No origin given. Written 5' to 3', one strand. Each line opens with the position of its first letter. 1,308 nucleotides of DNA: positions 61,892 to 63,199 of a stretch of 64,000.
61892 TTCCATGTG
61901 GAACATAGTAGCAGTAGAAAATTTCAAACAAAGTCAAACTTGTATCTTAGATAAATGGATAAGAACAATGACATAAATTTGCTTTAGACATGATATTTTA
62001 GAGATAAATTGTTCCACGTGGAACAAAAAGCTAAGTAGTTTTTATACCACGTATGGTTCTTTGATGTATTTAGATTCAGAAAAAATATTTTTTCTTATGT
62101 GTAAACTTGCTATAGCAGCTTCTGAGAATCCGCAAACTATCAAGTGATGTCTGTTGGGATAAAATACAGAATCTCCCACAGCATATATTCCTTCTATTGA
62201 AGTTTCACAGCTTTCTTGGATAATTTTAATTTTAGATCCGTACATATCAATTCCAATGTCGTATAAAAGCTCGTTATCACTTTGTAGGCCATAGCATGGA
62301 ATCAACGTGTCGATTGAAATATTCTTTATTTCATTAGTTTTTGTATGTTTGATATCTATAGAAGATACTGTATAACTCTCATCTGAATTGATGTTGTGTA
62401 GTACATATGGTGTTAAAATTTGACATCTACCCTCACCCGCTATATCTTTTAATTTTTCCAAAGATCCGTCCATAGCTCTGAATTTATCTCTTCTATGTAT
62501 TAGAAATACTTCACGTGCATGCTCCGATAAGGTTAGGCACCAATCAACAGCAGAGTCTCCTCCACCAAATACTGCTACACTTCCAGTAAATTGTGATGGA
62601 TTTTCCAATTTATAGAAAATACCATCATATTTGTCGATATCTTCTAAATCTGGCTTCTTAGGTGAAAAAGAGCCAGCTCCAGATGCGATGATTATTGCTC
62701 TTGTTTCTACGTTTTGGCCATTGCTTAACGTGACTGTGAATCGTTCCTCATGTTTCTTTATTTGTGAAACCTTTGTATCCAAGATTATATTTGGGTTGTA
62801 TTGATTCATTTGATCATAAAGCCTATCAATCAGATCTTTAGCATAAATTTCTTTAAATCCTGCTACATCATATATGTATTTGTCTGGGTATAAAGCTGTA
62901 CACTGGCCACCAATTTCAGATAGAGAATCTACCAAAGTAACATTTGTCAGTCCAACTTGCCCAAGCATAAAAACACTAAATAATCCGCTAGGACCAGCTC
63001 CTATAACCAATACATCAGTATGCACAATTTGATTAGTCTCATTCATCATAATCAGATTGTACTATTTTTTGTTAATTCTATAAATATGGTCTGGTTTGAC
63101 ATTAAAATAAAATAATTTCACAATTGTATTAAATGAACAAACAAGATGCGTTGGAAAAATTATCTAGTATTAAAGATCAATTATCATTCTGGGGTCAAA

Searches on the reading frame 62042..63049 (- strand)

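Call 33: search_protein_families(library=pfam, proteins=[window:62042-63049:-], max_evalue=0.01)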
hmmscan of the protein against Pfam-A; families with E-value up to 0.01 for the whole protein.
window:62042-63049:- (335 aa): 14 families
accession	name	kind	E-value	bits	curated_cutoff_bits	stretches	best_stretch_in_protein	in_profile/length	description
PF07992.20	Pyr_redox_2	-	4.6e-30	105.5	26.1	1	12-296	2-279/291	Pyridine nucleotide-disulphide oxidoreductase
PF13738.12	Pyr_redox_3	-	2.2e-20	73.5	30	1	81-292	91-305/305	Pyridine nucleotide-disulphide oxidoreductase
PF03486.20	HI0933_like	-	3e-13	50.2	50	1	69-128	107-167/244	HI0933-like protein Rossmann domain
PF00070.33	Pyr_redox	-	1.1e-11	45.5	22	1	157-234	1-80/82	Pyridine nucleotide-disulphide oxidoreductase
PF01266.30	DAO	-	1.8e-06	28.2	27.9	0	12-49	1-37/353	FAD dependent oxidoreductase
PF13434.12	Lys_Orn_oxgnase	-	4.3e-06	26.6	21.3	1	90-196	114-231/339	L-lysine 6-monooxygenase/L-ornithine 5-monooxygenase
PF13454.12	NAD_binding_9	-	6.8e-05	23.3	21.8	0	69-125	98-154/155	FAD-NAD(P)-binding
PF05834.18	Lycopene_cycl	-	7.1e-05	22.5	23.4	1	64-151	80-165/380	Lycopene cyclase protein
PF12831.13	FAD_oxidored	-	0.00011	22.1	27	1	12-83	1-70/416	FAD dependent oxidoreductase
PF01593.30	Amino_oxidase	-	0.00021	21.1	19.8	1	74-129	207-260/443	Flavin containing amine oxidoreductase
PF01946.23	Thi4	-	0.00025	20.8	26.2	1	2-49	9-57/235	Thi4 family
PF13450.12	NAD_binding_8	-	0.00088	19.9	21.9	1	15-61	1-46/68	NAD(P)-binding Rossmann-like domain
PF01494.25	FAD_binding_3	-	0.0037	17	22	1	11-44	2-34/349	FAD binding domain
PF00890.30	FAD_binding_2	-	0.0057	16.3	20.4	0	12-50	1-38/414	FAD binding domain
